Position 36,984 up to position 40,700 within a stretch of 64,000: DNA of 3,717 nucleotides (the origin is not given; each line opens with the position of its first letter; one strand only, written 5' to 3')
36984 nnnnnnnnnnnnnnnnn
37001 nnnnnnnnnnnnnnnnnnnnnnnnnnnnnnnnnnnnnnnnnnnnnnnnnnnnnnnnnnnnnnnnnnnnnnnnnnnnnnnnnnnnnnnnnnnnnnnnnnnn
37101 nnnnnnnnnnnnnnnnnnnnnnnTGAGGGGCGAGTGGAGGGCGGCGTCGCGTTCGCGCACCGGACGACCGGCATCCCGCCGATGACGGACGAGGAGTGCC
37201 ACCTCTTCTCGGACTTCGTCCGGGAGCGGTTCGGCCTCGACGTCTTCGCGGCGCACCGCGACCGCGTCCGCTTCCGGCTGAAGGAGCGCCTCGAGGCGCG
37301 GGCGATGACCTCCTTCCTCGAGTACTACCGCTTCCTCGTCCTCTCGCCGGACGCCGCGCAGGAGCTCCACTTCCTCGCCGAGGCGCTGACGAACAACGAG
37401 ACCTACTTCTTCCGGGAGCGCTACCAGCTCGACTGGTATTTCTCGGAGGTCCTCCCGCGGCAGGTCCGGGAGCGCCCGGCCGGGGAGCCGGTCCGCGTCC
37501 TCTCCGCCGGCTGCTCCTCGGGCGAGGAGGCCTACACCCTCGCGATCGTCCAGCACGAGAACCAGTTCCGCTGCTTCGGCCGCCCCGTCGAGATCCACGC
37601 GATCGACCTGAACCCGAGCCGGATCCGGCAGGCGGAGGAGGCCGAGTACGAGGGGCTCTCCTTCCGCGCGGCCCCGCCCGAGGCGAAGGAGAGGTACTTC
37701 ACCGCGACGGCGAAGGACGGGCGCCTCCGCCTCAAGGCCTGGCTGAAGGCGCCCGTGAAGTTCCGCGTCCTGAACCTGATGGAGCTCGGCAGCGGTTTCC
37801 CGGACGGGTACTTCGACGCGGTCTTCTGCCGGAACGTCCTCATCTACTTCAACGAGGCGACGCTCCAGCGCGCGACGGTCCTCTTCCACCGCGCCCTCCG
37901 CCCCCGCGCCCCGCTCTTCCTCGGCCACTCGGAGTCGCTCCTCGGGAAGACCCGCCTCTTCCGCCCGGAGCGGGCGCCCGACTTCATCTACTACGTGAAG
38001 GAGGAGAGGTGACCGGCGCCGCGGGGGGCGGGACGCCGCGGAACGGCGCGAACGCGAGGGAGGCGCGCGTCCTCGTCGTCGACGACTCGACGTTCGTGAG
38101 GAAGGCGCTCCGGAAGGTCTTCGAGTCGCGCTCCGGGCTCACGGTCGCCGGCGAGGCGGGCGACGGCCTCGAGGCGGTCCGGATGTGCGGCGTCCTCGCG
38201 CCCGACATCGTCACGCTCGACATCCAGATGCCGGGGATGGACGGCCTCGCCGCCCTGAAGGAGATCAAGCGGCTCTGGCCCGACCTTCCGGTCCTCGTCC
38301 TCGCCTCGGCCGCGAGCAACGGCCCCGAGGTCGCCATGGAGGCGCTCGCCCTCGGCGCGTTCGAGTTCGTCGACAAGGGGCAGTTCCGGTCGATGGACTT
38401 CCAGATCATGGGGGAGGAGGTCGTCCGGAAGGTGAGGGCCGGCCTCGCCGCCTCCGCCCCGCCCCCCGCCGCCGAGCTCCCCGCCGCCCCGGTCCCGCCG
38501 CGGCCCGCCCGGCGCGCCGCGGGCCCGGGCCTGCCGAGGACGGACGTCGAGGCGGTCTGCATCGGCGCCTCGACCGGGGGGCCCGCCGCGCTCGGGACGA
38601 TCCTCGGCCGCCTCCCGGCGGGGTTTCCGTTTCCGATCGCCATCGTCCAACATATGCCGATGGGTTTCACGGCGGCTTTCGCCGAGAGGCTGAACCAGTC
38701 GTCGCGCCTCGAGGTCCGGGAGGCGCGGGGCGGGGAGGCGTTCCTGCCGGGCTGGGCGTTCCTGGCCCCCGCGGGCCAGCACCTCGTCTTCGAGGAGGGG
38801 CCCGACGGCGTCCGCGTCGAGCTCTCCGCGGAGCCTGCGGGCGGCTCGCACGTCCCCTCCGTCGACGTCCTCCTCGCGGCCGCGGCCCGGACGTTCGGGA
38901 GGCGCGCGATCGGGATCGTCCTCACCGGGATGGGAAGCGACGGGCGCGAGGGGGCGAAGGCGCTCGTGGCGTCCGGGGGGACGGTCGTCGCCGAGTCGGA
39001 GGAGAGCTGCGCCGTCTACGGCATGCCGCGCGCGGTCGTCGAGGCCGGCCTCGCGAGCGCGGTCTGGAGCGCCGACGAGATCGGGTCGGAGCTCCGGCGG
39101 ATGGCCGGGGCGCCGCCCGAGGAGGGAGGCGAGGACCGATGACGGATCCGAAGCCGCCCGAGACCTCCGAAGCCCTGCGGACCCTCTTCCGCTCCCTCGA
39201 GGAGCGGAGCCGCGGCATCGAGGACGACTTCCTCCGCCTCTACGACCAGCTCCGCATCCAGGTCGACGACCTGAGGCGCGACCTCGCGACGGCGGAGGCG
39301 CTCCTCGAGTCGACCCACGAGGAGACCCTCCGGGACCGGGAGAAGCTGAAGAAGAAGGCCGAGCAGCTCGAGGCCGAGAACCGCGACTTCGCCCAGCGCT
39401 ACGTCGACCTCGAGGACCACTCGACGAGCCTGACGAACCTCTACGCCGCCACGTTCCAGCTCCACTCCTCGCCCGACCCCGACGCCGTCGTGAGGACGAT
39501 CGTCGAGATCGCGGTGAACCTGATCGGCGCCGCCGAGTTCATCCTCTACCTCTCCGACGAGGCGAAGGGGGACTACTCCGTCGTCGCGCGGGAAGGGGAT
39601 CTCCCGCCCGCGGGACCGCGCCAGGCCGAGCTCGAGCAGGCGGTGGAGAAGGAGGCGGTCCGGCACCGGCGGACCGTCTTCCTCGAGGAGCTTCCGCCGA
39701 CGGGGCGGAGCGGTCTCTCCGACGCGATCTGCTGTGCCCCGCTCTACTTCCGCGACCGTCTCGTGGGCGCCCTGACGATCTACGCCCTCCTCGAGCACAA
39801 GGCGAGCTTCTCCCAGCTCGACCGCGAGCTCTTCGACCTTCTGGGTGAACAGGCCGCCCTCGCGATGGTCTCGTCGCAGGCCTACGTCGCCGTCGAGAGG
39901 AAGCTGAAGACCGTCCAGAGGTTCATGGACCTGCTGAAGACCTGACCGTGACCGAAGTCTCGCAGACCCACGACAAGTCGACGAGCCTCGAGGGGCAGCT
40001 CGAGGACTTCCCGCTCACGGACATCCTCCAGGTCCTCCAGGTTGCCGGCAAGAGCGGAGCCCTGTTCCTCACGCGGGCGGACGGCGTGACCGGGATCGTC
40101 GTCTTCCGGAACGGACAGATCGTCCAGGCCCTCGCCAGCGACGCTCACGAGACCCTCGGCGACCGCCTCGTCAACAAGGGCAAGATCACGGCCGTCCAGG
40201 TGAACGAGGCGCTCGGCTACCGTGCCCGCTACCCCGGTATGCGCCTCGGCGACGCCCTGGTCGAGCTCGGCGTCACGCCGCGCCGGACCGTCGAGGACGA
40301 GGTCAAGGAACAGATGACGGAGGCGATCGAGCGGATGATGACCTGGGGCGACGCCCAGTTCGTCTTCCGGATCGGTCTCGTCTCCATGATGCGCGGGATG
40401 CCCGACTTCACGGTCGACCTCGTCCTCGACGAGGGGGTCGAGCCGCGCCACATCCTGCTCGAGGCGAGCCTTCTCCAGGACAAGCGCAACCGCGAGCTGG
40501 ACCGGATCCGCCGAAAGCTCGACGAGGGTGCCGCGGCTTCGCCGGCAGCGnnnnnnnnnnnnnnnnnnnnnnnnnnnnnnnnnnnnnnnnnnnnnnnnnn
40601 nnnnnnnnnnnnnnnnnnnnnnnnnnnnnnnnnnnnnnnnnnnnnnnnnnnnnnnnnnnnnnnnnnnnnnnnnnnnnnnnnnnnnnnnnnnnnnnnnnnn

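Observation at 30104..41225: Che7-like non-motility chemosensory operon extended by GAF and DUF4388 proteins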

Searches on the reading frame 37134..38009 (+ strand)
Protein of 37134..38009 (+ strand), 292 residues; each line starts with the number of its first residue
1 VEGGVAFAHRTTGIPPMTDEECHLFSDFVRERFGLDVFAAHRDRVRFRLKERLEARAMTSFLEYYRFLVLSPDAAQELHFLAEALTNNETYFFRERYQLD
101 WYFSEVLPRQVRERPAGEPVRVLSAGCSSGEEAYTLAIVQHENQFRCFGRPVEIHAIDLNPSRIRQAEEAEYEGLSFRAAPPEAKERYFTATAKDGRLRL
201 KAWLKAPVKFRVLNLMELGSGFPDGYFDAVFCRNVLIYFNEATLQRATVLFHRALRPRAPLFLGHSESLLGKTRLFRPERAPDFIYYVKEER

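Call 6: search_protein_families(library=pfam, proteins=[window:37134-38009:+], max_evalue=0.01)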
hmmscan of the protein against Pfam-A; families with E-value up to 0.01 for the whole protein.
window:37134-38009:+ (292 aa): 7 families
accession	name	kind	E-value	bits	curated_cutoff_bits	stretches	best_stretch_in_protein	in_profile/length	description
PF01739.24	CheR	-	6.8e-45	153.3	27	1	88-281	1-191/195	CheR methyltransferase, SAM binding domain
PF13649.12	Methyltransf_25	-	9.8e-07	29.8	27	1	205-257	45-95/97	Methyltransferase domain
PF08241.18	Methyltransf_11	-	2.1e-06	28.7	21.2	1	203-260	43-92/95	Methyltransferase domain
PF03705.20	CheR_N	-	2.3e-05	24.4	27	1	24-68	5-49/53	CheR methyltransferase, all-alpha domain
PF13847.12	Methyltransf_31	-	9.3e-05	22.6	27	0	121-180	6-61/145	Methyltransferase domain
PF08242.18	Methyltransf_12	-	0.00013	23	30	0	196-259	36-96/98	Methyltransferase domain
PF24397.1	VNG_1110C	-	0.007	16.6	27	0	131-157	28-54/66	VNG_1110C-like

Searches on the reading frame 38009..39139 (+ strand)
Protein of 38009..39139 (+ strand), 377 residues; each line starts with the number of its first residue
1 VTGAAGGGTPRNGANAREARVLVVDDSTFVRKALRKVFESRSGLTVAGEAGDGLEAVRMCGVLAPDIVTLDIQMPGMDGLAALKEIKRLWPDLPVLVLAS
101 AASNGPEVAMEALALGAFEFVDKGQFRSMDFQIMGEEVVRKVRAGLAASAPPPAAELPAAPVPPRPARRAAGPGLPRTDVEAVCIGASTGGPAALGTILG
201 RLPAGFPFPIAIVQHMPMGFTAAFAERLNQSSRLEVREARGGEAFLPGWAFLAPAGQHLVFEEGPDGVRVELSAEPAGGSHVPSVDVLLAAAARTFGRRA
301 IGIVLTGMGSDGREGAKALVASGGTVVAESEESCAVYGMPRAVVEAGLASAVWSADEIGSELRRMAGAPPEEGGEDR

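Call 6: search_protein_families(library=pfam, proteins=[window:38009-39139:+], max_evalue=0.01)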
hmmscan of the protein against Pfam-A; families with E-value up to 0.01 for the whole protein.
window:38009-39139:+ (377 aa): 2 families
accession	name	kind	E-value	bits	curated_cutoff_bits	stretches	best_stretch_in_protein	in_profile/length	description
PF01339.22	CheB_methylest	-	1.9e-59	200.7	24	1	183-362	1-174/174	CheB methylesterase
PF00072.30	Response_reg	-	1.3e-23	83.7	30.2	1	21-123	1-99/111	Response regulator receiver domain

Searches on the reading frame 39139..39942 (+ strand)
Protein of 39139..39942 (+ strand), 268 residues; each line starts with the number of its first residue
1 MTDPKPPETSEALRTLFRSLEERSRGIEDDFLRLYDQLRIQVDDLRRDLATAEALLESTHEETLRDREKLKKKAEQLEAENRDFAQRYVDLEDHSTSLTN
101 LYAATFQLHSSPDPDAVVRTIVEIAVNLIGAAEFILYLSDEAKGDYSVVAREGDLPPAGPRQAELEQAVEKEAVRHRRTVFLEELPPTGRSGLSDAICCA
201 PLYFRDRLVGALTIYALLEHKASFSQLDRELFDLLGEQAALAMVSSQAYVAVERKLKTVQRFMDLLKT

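Call 6: search_protein_families(library=pfam, proteins=[window:39139-39942:+], max_evalue=0.01)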
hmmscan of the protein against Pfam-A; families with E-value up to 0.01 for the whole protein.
window:39139-39942:+ (268 aa): 5 families
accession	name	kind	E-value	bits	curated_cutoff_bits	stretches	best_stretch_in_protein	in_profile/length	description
PF13185.12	GAF_2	-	2.5e-13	50.9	28.6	1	113-243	3-135/136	GAF domain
PF01590.32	GAF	-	1.6e-10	42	22.4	1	113-242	1-132/133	GAF domain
PF13492.12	GAF_3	-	1.5e-07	32.4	27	1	113-243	1-127/129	GAF domain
PF06810.17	Phage_scaffold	-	0.00047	20.6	35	1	35-85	36-83/170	Phage capsid assembly scaffolding protein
PF07926.17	TPR_MLP1_2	-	0.0007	20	36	1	36-98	60-122/129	TPR/MLP1/MLP2-like protein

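Call 32: find_homologous_proteins(query=window:39139-39942:+, max_evalue=0.00001)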
Query window:39139-39942:+ (268 aa): 203 proteins with E <= 0.00001 among 3456 candidates; the best 120 are listed.
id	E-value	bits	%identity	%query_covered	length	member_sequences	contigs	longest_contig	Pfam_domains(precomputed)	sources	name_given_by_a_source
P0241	1.7e-166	570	100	100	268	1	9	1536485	PF13185.13,PF01590.33,PF13492.13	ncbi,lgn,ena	ncbi:MAG: GAF domain-containing protein [Thermoanaerobaculia bacterium]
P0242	7.9e-157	538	95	100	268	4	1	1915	PF13185.13,PF01590.33,PF13492.13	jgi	jgi:nitrate/nitrite-specific signal transduction histidine kinase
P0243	8.3e-149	512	91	100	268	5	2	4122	PF13185.13,PF01590.33,PF13492.13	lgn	-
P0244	3.2e-147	507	89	100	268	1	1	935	PF13185.13,PF01590.33,PF13492.13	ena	-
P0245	7.1e-147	506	90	100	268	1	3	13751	PF13185.13,PF01590.33,PF13492.13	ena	-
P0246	7.8e-145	499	87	100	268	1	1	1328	PF13185.13,PF01590.33,PF13492.13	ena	-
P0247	2.4e-141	488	85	100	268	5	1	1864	PF13185.13,PF01590.33,PF13492.13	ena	-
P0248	7.5e-140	483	86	100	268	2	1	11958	PF13185.13,PF01590.33,PF13492.13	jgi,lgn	jgi:nitrate/nitrite-specific signal transduction histidine kinase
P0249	4.1e-139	480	85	100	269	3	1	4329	PF13185.13,PF01590.33,PF13492.13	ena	-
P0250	5.4e-139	480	86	100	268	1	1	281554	PF13185.13,PF01590.33,PF13492.13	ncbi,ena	-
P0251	2.8e-137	474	85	100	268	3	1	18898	PF13185.13,PF01590.33,PF13492.13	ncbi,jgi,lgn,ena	-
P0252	8.7e-137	473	84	100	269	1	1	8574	PF13185.13,PF01590.33,PF13492.13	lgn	-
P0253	1.4e-135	469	84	100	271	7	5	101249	PF13185.13,PF01590.33,PF13492.13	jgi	jgi:nitrate/nitrite-specific signal transduction histidine kinase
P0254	1.6e-135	469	84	100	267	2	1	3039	PF13185.13,PF01590.33,PF13492.13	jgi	jgi:nitrate/nitrite-specific signal transduction histidine kinase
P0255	2.0e-135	468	83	100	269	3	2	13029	PF13185.13,PF01590.33,PF13492.13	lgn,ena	-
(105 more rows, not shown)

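Call 41: predict_structure(alignment_id=A2)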
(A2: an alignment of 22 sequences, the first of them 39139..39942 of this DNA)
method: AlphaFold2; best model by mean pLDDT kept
length: 268 residues; sequences in the alignment: 22
mean_pLDDT: 78.7   pTM: 0.55
mean pLDDT of the five models: 78.7, 76.1, 73.9, 70.5, 57.3
residues with pLDDT >= 90: 51; 70-90: 163; 50-70: 38; < 50: 16
segments of 3 or more residues with pLDDT < 50: 1-7, 251-256
pLDDT, mean of each block of 10 residues (from residue 1): 50 82 89 94 94 91 90 91 85 76 74 78 82 83 75 60 77 89 75 75 86 84 80 85 70 47 57
secondary structure, 60 per line:
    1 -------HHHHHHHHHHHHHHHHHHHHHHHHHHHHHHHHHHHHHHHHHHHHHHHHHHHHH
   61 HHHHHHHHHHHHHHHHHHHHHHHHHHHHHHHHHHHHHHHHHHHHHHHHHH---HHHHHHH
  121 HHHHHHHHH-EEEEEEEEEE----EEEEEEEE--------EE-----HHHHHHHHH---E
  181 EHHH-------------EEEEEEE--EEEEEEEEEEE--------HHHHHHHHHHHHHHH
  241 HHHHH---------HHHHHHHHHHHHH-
elements in order: H8-110 H114-129 E131-140 E145-152 H168-176 E198-204 E207-217 H226-245 H255-267

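Call 45: fold_search(model_id=the predicted structure, library=pdb)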
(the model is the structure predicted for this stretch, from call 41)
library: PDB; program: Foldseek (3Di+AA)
matches with E <= 10: 711; with E <= 0.001: 179
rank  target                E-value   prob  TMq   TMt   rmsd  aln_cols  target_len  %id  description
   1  5w10_B                6.3e-08  1.00  0.47  0.70   3.8       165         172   18  Lcd1 GAF domain in complex with cAMP ligand (released 2017-06-28)
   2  5w10_A                8.0e-08  1.00  0.45  0.67   4.1       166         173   18  Lcd1 GAF domain in complex with cAMP ligand (released 2017-06-28)
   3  5w10_D                1.3e-07  1.00  0.45  0.68   3.8       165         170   16  Lcd1 GAF domain in complex with cAMP ligand (released 2017-06-28)
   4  5w10_C                1.6e-07  1.00  0.46  0.69   3.8       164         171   15  Lcd1 GAF domain in complex with cAMP ligand (released 2017-06-28)
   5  3oov_A                4.0e-07  1.00  0.43  0.66   4.7       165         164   19  Crystal structure of a methyl-accepting chemotaxis protein, residues 122 to 287 (released 2010-09-08)
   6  2zmf_B                6.5e-07  1.00  0.40  0.58   6.3       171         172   17  Crystal structure of the C-terminal GAF domain of human phosphodiesterase 10A (released 2008-04-29)
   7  3ci6_B                1.1e-06  1.00  0.47  0.72   4.6       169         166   16  Crystal structure of the GAF domain from Acinetobacter phosphoenolpyruvate-protein phosphotransferase (released 2008-05-13)
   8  8w26                  1.3e-06  1.00  0.46  0.34   4.5       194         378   19  X-ray crystal structure of the GAF-PHY domains of SyB-Cph1 (released 2024-05-22)
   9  6oei                  1.3e-06  1.00  0.58  0.63   5.7       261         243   16  Yeast Spc42 N-terminal coiled-coil fused to PDB: 3K2N (released 2019-04-24)
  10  3oov_B                1.8e-06  1.00  0.42  0.64   4.9       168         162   18  Crystal structure of a methyl-accepting chemotaxis protein, residues 122 to 287 (released 2010-09-08)
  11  3trc                  2.3e-06  1.00  0.48  0.73   3.8       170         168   17  Structure of the GAF domain from a phosphoenolpyruvate-protein phosphotransferase (ptsP) from Coxiella burnetii (released 2011-09-28)
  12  3mmh_A                2.6e-06  1.00  0.45  0.68   4.4       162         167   20  X-ray structure of free methionine-R-sulfoxide reductase from neisseria meningitidis in complex with its substrate (released 2010-05-19)
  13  3lfv_A                3.3e-06  1.00  0.45  0.33   5.3       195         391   19  crystal structure of unliganded PDE5A GAF domain (released 2010-09-22)
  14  3ci6_A                5.3e-06  1.00  0.47  0.75   3.5       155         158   17  Crystal structure of the GAF domain from Acinetobacter phosphoenolpyruvate-protein phosphotransferase (released 2008-05-13)
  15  2zmf_A                8.1e-06  1.00  0.39  0.56   7.8       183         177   16  Crystal structure of the C-terminal GAF domain of human phosphodiesterase 10A (released 2008-04-29)
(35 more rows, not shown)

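Call 74: search_protein_families(library=ncbifam, proteins=[window:39139-39942:+], max_evalue=0.001)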
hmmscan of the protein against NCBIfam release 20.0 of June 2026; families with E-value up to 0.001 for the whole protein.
window:39139-39942:+ (268 aa): 2 families
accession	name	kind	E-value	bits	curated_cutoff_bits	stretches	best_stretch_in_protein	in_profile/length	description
NF047786.1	his_kin_MadS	equivalog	6.3e-05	22.2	500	1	113-261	45-192/434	MadS family sensor histidine kinase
NF038350.1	taxis_HmpF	equivalog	0.00085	17.8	200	0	25-131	127-229/553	pilus motility taxis protein HmpF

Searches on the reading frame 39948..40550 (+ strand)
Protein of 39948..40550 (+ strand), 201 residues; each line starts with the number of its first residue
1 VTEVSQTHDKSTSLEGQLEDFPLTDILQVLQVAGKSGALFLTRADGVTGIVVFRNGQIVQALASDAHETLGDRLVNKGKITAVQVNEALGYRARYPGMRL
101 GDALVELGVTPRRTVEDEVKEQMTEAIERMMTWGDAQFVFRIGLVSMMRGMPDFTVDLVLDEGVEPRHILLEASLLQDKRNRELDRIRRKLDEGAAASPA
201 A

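Call 65: search_solved_structures(query=window:39948-40550:+, max_evalue=1)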
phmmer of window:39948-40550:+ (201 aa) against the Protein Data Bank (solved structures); distinct sequences matched with E-value up to 1: 4.
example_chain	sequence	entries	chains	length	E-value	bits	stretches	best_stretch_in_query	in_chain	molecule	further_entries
9h80_M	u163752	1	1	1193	0.00035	23.3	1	48-198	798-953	PelB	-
6f8l_G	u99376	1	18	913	0.00037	23.3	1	68-122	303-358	Type IV pilus assembly protein PilF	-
5htl_A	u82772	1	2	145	0.008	18.9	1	68-116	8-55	MSHA biogenesis protein MshE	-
5m89_A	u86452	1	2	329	0.65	12.7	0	32-66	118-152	Spliceosome WD40 Sc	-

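Call 67: search_solved_structures(query=window:39948-40550:+, max_evalue=1, show_alignments=3)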
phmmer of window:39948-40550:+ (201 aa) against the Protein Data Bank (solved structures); distinct sequences matched with E-value up to 1: 4.
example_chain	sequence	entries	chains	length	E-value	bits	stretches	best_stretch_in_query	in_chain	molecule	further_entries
9h80_M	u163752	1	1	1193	0.00035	23.3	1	48-198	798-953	PelB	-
6f8l_G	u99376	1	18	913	0.00037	23.3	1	68-122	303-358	Type IV pilus assembly protein PilF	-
5htl_A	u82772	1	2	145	0.008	18.9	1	68-116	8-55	MSHA biogenesis protein MshE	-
5m89_A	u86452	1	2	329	0.65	12.7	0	32-66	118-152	Spliceosome WD40 Sc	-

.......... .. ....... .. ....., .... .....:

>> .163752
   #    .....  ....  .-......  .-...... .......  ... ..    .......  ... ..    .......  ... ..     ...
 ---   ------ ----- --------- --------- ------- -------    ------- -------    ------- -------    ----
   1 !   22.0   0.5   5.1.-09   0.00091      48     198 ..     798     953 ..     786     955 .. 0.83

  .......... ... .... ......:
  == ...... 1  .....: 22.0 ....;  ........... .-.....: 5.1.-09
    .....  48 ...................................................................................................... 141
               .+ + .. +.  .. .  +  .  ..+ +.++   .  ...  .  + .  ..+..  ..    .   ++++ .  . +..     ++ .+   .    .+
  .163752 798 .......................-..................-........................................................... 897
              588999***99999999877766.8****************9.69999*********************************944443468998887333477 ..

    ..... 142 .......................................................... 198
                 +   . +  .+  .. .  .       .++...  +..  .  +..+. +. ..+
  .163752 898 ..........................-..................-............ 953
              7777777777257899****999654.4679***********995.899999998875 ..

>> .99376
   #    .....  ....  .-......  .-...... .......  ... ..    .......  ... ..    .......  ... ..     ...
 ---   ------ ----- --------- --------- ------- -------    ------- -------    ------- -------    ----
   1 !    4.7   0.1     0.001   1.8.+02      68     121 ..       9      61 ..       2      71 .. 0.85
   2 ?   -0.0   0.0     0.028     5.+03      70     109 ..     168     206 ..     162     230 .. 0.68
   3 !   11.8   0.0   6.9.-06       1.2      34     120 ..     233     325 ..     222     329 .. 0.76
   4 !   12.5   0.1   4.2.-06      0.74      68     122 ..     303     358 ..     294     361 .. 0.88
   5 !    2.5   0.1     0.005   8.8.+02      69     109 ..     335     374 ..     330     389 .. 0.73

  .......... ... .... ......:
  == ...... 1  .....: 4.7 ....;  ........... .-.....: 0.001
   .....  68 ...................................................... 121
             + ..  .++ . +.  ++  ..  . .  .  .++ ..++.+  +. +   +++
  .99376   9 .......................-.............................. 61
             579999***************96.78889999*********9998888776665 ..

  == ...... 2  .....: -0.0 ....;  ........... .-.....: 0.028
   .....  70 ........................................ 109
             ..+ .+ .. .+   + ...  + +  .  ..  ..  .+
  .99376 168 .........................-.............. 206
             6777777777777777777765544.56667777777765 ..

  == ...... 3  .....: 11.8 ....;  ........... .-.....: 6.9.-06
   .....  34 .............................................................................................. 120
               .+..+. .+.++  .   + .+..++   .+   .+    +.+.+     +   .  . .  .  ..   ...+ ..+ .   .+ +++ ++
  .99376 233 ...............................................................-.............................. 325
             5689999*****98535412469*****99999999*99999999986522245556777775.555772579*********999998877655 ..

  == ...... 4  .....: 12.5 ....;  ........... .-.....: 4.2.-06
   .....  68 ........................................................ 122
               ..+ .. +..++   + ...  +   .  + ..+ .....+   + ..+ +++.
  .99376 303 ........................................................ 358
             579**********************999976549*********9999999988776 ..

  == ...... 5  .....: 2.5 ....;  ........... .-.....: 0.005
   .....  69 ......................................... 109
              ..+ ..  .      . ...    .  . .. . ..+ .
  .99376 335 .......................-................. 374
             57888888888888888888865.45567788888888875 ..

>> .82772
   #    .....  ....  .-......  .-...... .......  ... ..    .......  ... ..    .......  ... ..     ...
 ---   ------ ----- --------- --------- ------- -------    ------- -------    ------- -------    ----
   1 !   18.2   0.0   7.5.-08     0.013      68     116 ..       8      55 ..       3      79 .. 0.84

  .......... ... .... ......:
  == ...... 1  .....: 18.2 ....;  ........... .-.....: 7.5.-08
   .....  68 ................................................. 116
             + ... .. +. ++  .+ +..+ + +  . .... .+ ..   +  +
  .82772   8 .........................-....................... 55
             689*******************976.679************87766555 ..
